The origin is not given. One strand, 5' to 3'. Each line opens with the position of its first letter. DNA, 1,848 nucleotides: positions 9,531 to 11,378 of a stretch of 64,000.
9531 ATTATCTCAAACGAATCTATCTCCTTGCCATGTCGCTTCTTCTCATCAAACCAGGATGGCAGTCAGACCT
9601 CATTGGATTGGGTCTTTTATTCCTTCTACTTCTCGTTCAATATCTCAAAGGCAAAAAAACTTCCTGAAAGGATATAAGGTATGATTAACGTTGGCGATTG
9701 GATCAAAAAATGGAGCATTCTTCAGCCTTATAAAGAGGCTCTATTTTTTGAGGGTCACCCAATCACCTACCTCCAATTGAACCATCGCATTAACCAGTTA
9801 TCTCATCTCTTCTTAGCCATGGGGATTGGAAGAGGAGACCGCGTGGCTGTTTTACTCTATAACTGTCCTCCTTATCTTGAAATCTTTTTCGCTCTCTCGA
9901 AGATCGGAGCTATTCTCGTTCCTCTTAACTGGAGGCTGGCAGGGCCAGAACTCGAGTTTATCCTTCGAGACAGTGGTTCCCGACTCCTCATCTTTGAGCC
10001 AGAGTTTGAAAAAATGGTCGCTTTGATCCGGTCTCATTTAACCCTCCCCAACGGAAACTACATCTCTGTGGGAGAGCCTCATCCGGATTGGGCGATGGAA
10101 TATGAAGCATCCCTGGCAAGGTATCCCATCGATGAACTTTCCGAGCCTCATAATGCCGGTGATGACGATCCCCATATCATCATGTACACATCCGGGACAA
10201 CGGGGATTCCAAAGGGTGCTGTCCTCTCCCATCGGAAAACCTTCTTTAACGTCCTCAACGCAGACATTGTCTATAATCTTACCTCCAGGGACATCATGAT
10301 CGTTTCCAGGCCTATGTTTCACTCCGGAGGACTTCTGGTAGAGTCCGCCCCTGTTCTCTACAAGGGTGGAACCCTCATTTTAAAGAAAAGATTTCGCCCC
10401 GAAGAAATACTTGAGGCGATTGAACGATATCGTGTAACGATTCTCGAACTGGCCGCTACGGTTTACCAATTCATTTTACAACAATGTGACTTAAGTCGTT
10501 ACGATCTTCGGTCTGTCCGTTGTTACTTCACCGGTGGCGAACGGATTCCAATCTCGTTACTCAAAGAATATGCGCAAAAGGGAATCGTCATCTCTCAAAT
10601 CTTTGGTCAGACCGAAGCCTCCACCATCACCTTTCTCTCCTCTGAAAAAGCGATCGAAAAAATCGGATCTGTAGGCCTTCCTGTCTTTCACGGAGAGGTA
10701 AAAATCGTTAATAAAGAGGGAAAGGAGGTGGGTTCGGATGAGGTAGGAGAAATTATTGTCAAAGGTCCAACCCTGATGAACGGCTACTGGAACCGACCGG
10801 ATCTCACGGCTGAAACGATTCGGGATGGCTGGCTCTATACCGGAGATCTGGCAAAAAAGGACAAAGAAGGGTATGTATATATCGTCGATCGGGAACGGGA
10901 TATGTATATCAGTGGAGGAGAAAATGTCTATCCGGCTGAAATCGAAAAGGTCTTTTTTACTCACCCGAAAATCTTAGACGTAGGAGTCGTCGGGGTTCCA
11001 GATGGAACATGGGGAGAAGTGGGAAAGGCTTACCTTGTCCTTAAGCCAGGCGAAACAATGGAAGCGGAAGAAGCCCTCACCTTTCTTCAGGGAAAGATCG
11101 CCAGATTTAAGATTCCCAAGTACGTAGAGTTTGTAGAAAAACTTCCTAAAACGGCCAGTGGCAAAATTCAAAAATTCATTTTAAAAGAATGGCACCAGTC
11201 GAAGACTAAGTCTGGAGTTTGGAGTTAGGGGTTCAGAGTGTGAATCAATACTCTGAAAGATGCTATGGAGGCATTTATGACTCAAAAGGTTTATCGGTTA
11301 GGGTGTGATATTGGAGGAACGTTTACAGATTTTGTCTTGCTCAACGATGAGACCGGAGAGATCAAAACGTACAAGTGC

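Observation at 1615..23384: Supra-operon (~22 kb) resembling the anaerobic indoleacetate (iaa) degradation cluster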

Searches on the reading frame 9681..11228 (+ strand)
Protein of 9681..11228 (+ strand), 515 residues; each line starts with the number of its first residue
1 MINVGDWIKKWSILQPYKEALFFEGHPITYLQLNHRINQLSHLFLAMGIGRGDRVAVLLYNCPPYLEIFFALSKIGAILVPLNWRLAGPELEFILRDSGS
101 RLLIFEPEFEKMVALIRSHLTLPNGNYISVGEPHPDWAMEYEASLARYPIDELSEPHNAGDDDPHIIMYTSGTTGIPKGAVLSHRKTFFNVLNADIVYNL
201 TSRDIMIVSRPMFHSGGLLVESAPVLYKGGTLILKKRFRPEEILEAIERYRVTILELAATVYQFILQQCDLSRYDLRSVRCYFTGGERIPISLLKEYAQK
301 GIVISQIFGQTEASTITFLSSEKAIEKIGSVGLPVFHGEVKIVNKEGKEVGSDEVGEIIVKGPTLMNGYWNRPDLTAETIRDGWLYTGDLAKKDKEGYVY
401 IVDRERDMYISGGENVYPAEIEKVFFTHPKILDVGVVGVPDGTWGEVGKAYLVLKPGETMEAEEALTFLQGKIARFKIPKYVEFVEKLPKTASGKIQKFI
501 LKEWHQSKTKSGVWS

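Call 3: search_protein_families(library=pfam, proteins=[window:9681-11228:+])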
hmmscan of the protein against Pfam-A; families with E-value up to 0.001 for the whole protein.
window:9681-11228:+ (515 aa): 2 families
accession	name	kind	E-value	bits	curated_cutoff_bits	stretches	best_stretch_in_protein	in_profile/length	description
PF00501.34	AMP-binding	-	9.3e-85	285.2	29.9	1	15-370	8-384/384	AMP-binding enzyme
PF13193.12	AMP-binding_C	-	1.5e-19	71.1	24.5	1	420-495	1-76/76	AMP-binding enzyme C-terminal domain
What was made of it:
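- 9681..11228 (+): AMP-forming acyl-CoA ligase (515 aa), feruloyl/fatty-acyl/o-succinylbenzoate-CoA-ligase-like; proposed to activate the ring-opened dicarboxylate. Pfam AMP-binding (call 3).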

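Call 6: search_protein_families(library=ncbifam, proteins=[window:9681-11228:+])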
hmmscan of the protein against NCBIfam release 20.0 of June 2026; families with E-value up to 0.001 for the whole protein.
window:9681-11228:+ (515 aa): 105 families (the best 25 are shown)
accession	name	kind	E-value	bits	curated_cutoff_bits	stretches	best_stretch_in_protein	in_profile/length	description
NF004837.0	PRK06187.1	subfamily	1.1e-148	495.9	476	1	3-509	9-526/531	long-chain-fatty-acid--CoA ligase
NF005307.0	PRK06839.1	equivalog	1.4e-135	452.8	748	1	2-506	2-494/496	o-succinylbenzoate--CoA ligase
NF006182.0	PRK08316.1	subfamily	6.3e-117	391.2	663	1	4-508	13-520/523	fatty acyl-CoA synthetase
NF052269.1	Staph_lig_FadD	equivalog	1.1e-113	380.2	650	1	6-509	4-497/499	long-chain-fatty-acid--CoA ligase FadD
NF002966.0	PRK03640.1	equivalog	1.8e-111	373.1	556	1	4-506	4-481/483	o-succinylbenzoate--CoA ligase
NF004797.0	PRK06145.1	equivalog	2.1e-106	356.2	850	1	1-504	1-494/499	acyl-CoA synthetase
NF009233.0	PRK12583.1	subfamily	1.3e-105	353.9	832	2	161-505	200-550/558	fatty acid CoA ligase family protein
NF005801.1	PRK07656.1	equivalog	6e-104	348.5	657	1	18-501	17-499/500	FadD3 family acyl-CoA ligase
NF006572.0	PRK09088.1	equivalog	7.4e-103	344.8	696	2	154-507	132-489/491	acyl-CoA synthetase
NF005857.1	PRK07786.1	exception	2.1e-102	343.3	733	1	8-502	15-509/513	fatty-acid--CoA ligase FadD5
NF005676.0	PRK07470.1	equivalog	4.6e-102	342.4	774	1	2-504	20-528/544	acyl-CoA synthetase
NF006020.0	PRK08162.1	subfamily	1.2e-93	314.3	677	1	7-509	24-542/545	acyl-CoA synthetase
NF005702.0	PRK07514.1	subfamily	3.2e-93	312.8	558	1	24-507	26-502/506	malonyl-CoA synthase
NF006181.0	PRK08314.1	subfamily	8.2e-93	311.5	705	1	16-510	38-559/563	long-chain-fatty-acid--CoA ligase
NF004114.0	PRK05605.1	equivalog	9e-92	308.2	766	2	154-503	213-567/575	long-chain-fatty-acid--CoA ligase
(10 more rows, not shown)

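Call 38: search_solved_structures(query=window:9681-11228:+, show_alignments=0, max_evalue=1e-40)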
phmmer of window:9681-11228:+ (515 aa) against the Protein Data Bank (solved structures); distinct sequences matched with E-value up to 1e-40: 88 (the best 60 are shown).
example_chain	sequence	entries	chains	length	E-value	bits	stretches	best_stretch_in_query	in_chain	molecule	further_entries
8weu_A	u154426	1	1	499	7.7e-112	377.7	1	4-499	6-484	Fatty-acyl-CoA synthase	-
8wev_A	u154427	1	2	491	7.9e-112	377.7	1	4-498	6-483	Feruloyl-CoA Synthetase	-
3r44_A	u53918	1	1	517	8.1e-89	301.8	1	3-506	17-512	fatty acyl CoA synthetase FADD13 (FATTY-ACYL-CoA SYNTHETASE)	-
8r2q_A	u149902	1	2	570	4.2e-84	286.2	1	8-501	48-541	Probable fatty-acid-CoA ligase FadD5 (Fatty-acid-CoA synthetase) (Fatty-acid-CoA synthase)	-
5buq_A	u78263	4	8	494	9.7e-83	281.7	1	6-504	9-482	2-succinylbenzoate--CoA ligase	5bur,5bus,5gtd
5x8f_A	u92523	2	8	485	1.4e-82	281.2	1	6-504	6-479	2-succinylbenzoate--CoA ligase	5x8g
3ivr_A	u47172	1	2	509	2e-73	251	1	6-506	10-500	Putative long-chain-fatty-acid CoA ligase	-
4fuq_A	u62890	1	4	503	1.5e-70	241.5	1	16-506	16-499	Malonyl CoA synthetase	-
8ivi_A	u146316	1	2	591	9.9e-70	238.8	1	18-500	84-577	Medium/long-chain-fatty-acid--CoA ligase FadD8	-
4fut_A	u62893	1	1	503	1e-69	238.7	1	16-506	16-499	Malonyl CoA synthetase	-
8r2r_A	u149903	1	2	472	2.6e-69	237.4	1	8-431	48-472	Probable fatty-acid-CoA ligase FadD5 (Fatty-acid-CoA synthetase) (Fatty-acid-CoA synthase)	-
4gxq_A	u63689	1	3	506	3.6e-69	236.9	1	16-506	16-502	Malonyl CoA synthetase, Benzoate-CoA ligase Chimeric protein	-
4gxr_A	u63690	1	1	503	3.8e-69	236.9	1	16-506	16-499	Malonyl CoA synthetase, Benzoate-CoA ligase Chimeric protein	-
1ult_A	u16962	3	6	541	2.5e-65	224.3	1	23-506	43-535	long chain fatty acid-CoA ligase | long-chain-fatty-acid-CoA synthetase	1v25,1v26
4wv3_A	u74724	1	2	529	6e-62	213.1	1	14-502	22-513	Anthranilate-CoA ligase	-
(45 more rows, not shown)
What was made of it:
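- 9681..11228 (+): PDB best hits are 8WEU/8WEV at 378 bits and OSB-CoA ligase at 282 (call 38).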
